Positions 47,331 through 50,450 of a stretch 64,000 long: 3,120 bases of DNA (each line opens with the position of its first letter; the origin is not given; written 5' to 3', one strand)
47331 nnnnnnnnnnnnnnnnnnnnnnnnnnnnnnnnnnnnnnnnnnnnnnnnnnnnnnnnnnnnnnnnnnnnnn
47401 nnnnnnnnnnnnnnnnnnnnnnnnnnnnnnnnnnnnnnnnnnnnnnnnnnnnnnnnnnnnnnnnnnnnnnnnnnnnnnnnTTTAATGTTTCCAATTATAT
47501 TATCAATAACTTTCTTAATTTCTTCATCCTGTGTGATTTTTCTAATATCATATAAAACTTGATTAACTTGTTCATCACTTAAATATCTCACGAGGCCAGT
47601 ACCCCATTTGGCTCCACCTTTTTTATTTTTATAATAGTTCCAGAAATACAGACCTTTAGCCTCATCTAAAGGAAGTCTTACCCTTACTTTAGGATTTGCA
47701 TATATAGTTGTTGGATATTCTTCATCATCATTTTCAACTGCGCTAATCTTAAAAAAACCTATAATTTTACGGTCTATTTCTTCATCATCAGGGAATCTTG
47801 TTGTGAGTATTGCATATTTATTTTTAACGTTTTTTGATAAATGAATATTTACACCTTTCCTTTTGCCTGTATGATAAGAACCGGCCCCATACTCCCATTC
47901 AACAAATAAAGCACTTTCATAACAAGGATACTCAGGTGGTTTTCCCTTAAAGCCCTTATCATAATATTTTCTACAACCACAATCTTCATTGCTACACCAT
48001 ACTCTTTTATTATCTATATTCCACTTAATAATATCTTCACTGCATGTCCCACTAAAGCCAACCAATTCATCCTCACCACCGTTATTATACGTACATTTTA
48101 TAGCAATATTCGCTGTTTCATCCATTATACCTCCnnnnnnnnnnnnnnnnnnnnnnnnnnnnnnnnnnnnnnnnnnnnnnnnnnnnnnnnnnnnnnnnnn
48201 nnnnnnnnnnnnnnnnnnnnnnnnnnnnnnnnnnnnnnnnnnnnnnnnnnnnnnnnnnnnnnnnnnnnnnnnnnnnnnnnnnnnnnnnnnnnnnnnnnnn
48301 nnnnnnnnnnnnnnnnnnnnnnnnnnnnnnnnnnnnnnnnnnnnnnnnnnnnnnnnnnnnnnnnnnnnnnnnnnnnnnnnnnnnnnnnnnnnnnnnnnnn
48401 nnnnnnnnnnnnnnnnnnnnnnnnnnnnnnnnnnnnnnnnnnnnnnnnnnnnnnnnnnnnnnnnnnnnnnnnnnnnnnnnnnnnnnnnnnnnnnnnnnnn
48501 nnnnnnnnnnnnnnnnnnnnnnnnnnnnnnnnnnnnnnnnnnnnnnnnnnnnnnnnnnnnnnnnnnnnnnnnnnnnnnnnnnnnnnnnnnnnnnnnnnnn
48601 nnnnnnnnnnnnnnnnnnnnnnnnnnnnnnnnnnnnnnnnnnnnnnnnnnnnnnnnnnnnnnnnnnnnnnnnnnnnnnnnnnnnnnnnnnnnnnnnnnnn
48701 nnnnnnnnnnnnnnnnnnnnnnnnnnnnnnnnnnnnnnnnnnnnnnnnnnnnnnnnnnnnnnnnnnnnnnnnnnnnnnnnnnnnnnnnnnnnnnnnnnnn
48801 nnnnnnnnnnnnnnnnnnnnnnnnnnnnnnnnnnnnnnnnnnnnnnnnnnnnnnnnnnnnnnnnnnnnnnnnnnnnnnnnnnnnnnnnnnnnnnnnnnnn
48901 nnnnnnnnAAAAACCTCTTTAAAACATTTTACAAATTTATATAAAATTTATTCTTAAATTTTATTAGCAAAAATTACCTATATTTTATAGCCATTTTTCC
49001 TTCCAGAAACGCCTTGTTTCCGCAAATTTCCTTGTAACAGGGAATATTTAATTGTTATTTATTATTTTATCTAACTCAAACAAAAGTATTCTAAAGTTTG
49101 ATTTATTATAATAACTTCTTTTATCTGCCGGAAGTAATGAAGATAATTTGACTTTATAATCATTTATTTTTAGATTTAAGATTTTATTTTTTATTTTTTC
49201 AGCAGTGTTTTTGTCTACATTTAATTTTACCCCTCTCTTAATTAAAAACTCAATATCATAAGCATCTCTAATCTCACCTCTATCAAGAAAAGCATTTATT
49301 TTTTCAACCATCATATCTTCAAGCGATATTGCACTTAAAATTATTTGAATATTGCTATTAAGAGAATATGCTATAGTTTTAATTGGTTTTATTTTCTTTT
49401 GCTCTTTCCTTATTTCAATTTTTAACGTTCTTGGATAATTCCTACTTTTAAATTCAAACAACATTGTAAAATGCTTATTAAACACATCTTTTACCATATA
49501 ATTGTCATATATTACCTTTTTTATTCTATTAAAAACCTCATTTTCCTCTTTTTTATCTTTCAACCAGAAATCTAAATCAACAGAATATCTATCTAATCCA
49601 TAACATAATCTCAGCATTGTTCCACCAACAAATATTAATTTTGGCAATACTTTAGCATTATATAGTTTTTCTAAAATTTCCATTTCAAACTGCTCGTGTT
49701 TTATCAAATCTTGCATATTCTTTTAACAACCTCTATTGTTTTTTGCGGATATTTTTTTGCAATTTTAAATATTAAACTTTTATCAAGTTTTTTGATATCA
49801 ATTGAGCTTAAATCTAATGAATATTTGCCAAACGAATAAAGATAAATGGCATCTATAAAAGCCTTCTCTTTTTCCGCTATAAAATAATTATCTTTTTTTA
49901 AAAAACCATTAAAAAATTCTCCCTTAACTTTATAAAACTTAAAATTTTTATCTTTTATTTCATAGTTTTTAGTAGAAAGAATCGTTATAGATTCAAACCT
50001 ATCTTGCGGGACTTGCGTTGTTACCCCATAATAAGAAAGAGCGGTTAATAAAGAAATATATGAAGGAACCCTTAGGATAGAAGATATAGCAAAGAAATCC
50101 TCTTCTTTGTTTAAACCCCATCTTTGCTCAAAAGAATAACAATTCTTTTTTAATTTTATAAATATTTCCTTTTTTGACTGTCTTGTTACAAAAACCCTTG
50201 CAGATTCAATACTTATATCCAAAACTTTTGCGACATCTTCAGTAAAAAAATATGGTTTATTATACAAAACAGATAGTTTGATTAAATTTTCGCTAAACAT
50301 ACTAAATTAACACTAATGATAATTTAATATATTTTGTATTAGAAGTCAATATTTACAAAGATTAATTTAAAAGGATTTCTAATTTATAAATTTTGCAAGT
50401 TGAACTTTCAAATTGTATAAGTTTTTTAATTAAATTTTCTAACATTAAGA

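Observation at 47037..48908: Coupled membrane-anchored Mrr-type nuclease and Cys-rich/NucS-like protein beside AbiE: candidate undescribed two-gene defence module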

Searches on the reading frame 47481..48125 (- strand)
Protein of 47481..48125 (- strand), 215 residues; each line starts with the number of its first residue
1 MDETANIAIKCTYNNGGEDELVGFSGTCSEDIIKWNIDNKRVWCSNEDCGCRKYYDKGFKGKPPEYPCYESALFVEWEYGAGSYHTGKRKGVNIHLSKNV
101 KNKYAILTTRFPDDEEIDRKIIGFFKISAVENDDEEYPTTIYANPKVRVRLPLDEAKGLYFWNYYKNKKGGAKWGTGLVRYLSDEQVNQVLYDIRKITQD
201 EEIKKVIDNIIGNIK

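Call 42: predict_structure(alignment_id=A2)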
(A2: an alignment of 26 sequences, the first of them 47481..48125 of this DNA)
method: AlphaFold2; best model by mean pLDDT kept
length: 215 residues; sequences in the alignment: 26
mean_pLDDT: 92.8   pTM: 0.89
mean pLDDT of the five models: 92.8, 92.2, 92.0, 91.1, 90.7
residues with pLDDT >= 90: 180; 70-90: 29; 50-70: 5; < 50: 1
segments of 3 or more residues with pLDDT < 50: none
pLDDT, mean of each block of 10 residues (from residue 1): 86 97 97 96 91 97 94 95 89 92 97 95 98 84 97 97 85 84 95 96 95 79
secondary structure, 60 per line:
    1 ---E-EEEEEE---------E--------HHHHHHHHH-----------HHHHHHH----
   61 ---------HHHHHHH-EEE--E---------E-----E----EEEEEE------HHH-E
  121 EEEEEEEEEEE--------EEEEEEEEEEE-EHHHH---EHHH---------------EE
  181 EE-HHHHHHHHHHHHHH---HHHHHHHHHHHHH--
elements in order: E6-11 H30-38 H50-56 H70-76 E78-80 E104-109 E120-131 E140-150 H153-156 E179-182 H184-197 H201-213

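Call 45: fold_search(model_id=the predicted structure, library=pdb)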
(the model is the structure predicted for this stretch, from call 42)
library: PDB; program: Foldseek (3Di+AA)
matches with E <= 10: 350; with E <= 0.001: 0
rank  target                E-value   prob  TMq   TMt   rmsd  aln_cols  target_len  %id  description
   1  6p0f                  5.0e-03  0.89  0.34  0.40  10.4       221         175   10  N-terminal domain of Thermococcus Gammatolerans McrB (released 2019-12-18)
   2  7z8w_A                1.2e-02  0.75  0.30  0.41  12.6       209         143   13  Crystal structure of YTHDF2 with compound YLI_DC1_018 (released 2022-03-30)
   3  7r5w_A                3.6e-02  0.60  0.31  0.41  12.7       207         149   13  Crystal structure of YTHDF2 with compound YLI_DF_029 (released 2022-03-16)
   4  7yyj_B                6.0e-02  0.28  0.27  0.30  13.4       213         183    9  Tetragonal crystal structure of YTHDF1 YTH domain (544AVV546 mutant) (released 2023-03-01)
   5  7yz8_A                6.8e-02  0.41  0.30  0.33  13.9       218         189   11  Triclinic crystal structure of YTHDF1 YTH domain (544AVV546 mutant) (released 2023-03-01)
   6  5y6b_A                7.7e-02  0.44  0.26  0.36   7.7       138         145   12  Crystal structure of ZmASCH Y47F mutant protein from Zymomonas mobilis (released 2018-07-18)
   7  5guq_A                7.7e-02  0.30  0.24  0.34   8.7       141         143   12  Crystal structure of ASCH from Zymomonas mobilis (released 2017-08-30)
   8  7yz8_E                8.2e-02  0.41  0.30  0.34  14.1       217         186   12  Triclinic crystal structure of YTHDF1 YTH domain (544AVV546 mutant) (released 2023-03-01)
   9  5guq_C                8.7e-02  0.28  0.24  0.33   8.7       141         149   12  Crystal structure of ASCH from Zymomonas mobilis (released 2017-08-30)
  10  5y6c_A                9.2e-02  0.60  0.28  0.40   5.2       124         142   10  Crystal structure of ZmASCH S128A mutant protein from Zymomonas mobilis (released 2018-07-18)
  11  5gus_B                9.2e-02  0.30  0.26  0.35   7.7       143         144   11  Crystal structure of ASCH domain from Zymomonas mobilis (released 2017-08-30)
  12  2gbs_MODEL_1_A        9.8e-02  0.57  0.28  0.38   5.4       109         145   11  NMR structure of Rpa0253 from Rhodopseudomonas palustris. Northeast structural genomics consortium target RpR3 (released 2006-04-11)
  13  1zce                  1.3e-01  0.54  0.27  0.37   5.2       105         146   11  X-Ray Crystal Structure of Protein Atu2648 from Agrobacterium tumefaciens. Northeast Structural Genomics Consortium Targ (released 2005-04-19)
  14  5gus_A                2.1e-01  0.25  0.24  0.33   6.3       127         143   12  Crystal structure of ASCH domain from Zymomonas mobilis (released 2017-08-30)
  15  7w0j_F                2.7e-01  0.06  0.18  0.12  17.7       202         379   10  Acyl-CoA dehydrogenase, Tfu_1647 (released 2022-11-23)
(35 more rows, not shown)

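Call 49: search_solved_structures(query=A2, max_evalue=10)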
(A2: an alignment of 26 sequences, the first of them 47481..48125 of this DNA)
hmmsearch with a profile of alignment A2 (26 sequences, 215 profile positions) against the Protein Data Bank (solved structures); distinct sequences matched with E-value up to 10: 0.

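Call 65: search_protein_representatives(alignment_id=A2)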
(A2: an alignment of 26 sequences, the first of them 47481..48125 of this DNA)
Query: 26 sequences, 215 profile positions. Proteins with E-value up to 0.001 (for the whole library): 676; up to 1e-10: 520; up to 1e-30: 286. The best 150 are listed.
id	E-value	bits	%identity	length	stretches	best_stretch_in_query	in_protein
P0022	9.9e-93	326.0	-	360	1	1-212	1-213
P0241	3.8e-85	301.2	-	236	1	3-211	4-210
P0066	4.8e-84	297.6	-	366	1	3-211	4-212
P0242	9.2e-84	296.7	-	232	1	1-213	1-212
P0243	1.6e-82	292.6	-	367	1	2-209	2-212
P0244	1.6e-80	286.2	-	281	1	1-212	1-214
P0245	2.8e-80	285.3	-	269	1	1-211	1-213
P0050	4.7e-79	281.3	-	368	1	2-214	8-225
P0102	3.6e-78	278.4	-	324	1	2-212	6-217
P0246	3.7e-78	278.4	-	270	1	3-204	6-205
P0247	1.7e-74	266.4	-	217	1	2-213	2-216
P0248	5.0e-73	261.6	-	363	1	2-213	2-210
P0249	5.4e-73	261.5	-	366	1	1-212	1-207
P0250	8.8e-73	260.8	-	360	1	3-213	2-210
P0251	2.0e-72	259.7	-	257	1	3-214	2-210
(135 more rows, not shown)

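Call 67: search_protein_families(library=pfam, alignment_id=A6, max_evalue=0.01)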
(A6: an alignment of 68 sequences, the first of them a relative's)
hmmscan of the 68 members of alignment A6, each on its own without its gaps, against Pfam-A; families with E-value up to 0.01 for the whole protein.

A. member 1, P0276 (339 aa): 0 families

B. families by the number of members that match (of 68 scanned): 6 families
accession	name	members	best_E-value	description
PF21196.3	PcrA_UvrD_tudor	7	6.6e-06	PcrA/UvrD tudor domain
PF10430.15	Ig_Tie2_1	1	0.0002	Tie-2 Ig-like domain 1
PF18004.6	RPN2_C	1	0.00022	26S proteasome regulatory subunit RPN2 C-terminal domain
PF12073.14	DUF3553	1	0.0036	Protein of unknown function (DUF3553)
PF09831.14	DUF2058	1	0.0042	Uncharacterized protein conserved in bacteria (DUF2058)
PF08598.16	Sds3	1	0.0079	Sds3-like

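Call 88: fold_search(model_id=the predicted structure, library=viral)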
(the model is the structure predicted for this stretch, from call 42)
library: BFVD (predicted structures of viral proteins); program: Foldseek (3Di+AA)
matches with E <= 10: 503; with E <= 0.001: 0
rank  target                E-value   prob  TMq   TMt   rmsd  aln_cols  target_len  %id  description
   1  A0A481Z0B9            5.3e-03  0.93  0.33  0.23   8.6       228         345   10  Uncharacterized protein [Mimivirus LCMiAC01]
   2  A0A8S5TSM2            1.8e-02  0.69  0.31  0.23  11.3       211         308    8  (P)ppGpp synthetase, RelA/SpoT family [Podoviridae sp. ctARy1]
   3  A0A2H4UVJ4            3.4e-02  0.60  0.24  0.17   8.9       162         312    7  EVE domain-containing protein [Bodo saltans virus]
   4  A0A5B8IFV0            4.4e-02  0.57  0.30  0.29   9.5       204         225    9  Uncharacterized protein [Mimiviridae sp. ChoanoV1]
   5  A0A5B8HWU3            4.6e-02  0.20  0.25  0.27  15.2       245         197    8  Uncharacterized protein [Mimiviridae sp. ChoanoV1]
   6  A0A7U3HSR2            6.7e-02  0.25  0.26  0.30  11.8       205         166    9  (no name in the UniProt tables at hand)
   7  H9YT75                8.6e-02  0.09  0.16  0.17  14.5       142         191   10  (no name in the UniProt tables at hand)
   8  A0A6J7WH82            9.8e-02  0.25  0.18  0.14   9.5        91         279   18  Uncharacterized protein [uncultured Caudovirales phage]
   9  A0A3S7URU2            1.7e-01  0.03  0.14  0.09  16.3       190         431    9  (no name in the UniProt tables at hand)
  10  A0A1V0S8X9            2.2e-01  0.09  0.15  0.07  12.6       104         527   17  Uncharacterized protein [Catovirus CTV1]
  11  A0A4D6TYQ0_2          2.5e-01  0.04  0.12  0.04  13.5       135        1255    7  (no name in the UniProt tables at hand)
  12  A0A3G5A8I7            2.8e-01  0.12  0.25  0.17  11.6       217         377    8  Glycosyltransferase [Hyperionvirus sp.]
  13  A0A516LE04            2.8e-01  0.03  0.14  0.14  14.4       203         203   16  (no name in the UniProt tables at hand)
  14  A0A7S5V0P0            3.2e-01  0.03  0.10  0.09  24.4       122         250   11  (no name in the UniProt tables at hand)
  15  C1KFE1                3.4e-01  0.10  0.13  0.19   6.5        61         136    8  DUF3850 domain-containing protein [Lactobacillus phage Lb338-1]
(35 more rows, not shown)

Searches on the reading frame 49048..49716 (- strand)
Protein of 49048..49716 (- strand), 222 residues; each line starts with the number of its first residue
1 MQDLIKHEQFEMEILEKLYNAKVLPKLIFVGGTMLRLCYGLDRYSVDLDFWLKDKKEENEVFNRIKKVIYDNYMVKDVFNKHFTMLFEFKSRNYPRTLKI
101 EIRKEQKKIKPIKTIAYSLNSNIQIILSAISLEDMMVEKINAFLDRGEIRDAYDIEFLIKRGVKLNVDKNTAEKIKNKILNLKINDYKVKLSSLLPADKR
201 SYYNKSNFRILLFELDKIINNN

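Call 3: search_protein_families(library=pfam, proteins=[window:49048-49716:-], max_evalue=0.1)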
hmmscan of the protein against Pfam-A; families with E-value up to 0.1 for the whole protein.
window:49048-49716:- (222 aa): 1 family
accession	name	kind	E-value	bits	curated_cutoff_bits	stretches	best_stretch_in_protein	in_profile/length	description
PF08843.17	AbiEii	-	1.7e-21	77.7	22.5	1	14-166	2-176/238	Nucleotidyl transferase AbiEii toxin, Type IV TA system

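Call 4: search_protein_families(library=padloc, proteins=[window:49048-49716:-], max_evalue=0.1)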
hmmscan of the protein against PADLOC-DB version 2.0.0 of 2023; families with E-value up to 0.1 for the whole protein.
window:49048-49716:- (222 aa): 21 families
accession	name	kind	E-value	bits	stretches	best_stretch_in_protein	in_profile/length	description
PDLC02330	AbiEii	-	1.3e-88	294.4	1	1-219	1-219/219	AbiEii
PDLC02296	AbiEii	-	4.3e-22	76.6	2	1-72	20-90/282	AbiEii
PDLC02324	AbiEii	-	1e-20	72.5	1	5-179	4-173/231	AbiEii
PDLC02307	AbiEii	-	1.1e-20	72.4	1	6-181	7-166/219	AbiEii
PDLC02323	AbiEii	-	4.3e-20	70.4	1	14-168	28-193/248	AbiEii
PDLC02293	AbiEii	-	7.4e-17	59.7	2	10-60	25-75/270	AbiEii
PDLC02313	AbiEii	-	2.1e-16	58.2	1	6-166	23-195/254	AbiEii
PDLC02304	AbiEii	-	4.5e-16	57.6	1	14-204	30-227/260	AbiEii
PDLC02294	AbiEii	-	1.8e-13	48.9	1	15-169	32-195/260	AbiEii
PDLC02328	AbiEii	-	2.3e-12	45.3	1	27-161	15-144/203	AbiEii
PDLC02298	AbiEii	-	1.5e-10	38.8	1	12-177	12-178/220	AbiEii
PDLC02318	AbiEii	-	1.6e-10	38.8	1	14-163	29-188/280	AbiEii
PDLC02305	AbiEii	-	4.2e-09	34.1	1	12-170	29-199/306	AbiEii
PDLC02292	AbiEii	-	1.8e-08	32.5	1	4-104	27-130/283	AbiEii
PDLC02317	AbiEii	-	8.9e-08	29.5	1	22-74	39-97/396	AbiEii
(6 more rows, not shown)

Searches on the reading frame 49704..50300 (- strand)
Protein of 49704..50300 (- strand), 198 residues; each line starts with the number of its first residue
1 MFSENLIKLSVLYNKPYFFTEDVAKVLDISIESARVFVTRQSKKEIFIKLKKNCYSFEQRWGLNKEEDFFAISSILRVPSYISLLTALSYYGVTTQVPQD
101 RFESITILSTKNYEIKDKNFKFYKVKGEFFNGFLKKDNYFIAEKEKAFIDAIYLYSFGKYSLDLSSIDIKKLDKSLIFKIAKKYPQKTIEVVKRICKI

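Call 3: search_protein_families(library=pfam, proteins=[window:49704-50300:-], max_evalue=0.1)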
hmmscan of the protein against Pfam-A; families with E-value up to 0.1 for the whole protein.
window:49704-50300:- (198 aa): 1 family
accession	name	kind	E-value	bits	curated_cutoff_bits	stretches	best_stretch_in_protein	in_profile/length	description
PF24620.1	DUF7625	-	0.019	15.4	27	1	3-59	34-90/95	Domain of unknown function (DUF7625)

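Call 4: search_protein_families(library=padloc, proteins=[window:49704-50300:-], max_evalue=0.1)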
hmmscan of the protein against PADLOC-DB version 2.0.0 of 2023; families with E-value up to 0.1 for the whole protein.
window:49704-50300:- (198 aa): 22 families
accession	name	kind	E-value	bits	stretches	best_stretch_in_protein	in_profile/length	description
PDLC02241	AbiEi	-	1.2e-22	78.6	1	6-192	3-190/199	AbiEi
PDLC02272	AbiEi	-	9.2e-19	66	1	37-190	32-188/200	AbiEi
PDLC02267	AbiEi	-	7.6e-18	62.8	1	9-156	12-156/252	AbiEi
PDLC02230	AbiEi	-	2.4e-15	54.7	1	37-155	22-137/192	AbiEi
PDLC02255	AbiEi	-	7.8e-13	46.4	1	72-189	64-176/186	AbiEi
PDLC02287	AbiEi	-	2.6e-10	38.3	1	10-153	5-145/253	AbiEi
PDLC02269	AbiEi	-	2.8e-10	37.9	1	12-153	7-145/251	AbiEi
PDLC02232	AbiEi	-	6.9e-09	33.8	1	17-106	20-110/177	AbiEi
PDLC02273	AbiEi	-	2e-07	29.3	1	80-194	85-203/205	AbiEi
PDLC02240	AbiEi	-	2e-07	28.8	1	18-161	18-168/216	AbiEi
PDLC02274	AbiEi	-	8.2e-07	26.9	1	21-106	21-102/217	AbiEi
PDLC02225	AbiEi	-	2e-06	25.7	1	36-131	33-119/198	AbiEi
PDLC02276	AbiEi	-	8.4e-06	23.5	1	22-139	22-140/270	AbiEi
PDLC02265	AbiEi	-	1.1e-05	23.3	1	34-103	28-95/198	AbiEi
PDLC02282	AbiEi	-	0.00013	19.5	1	14-124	14-128/260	AbiEi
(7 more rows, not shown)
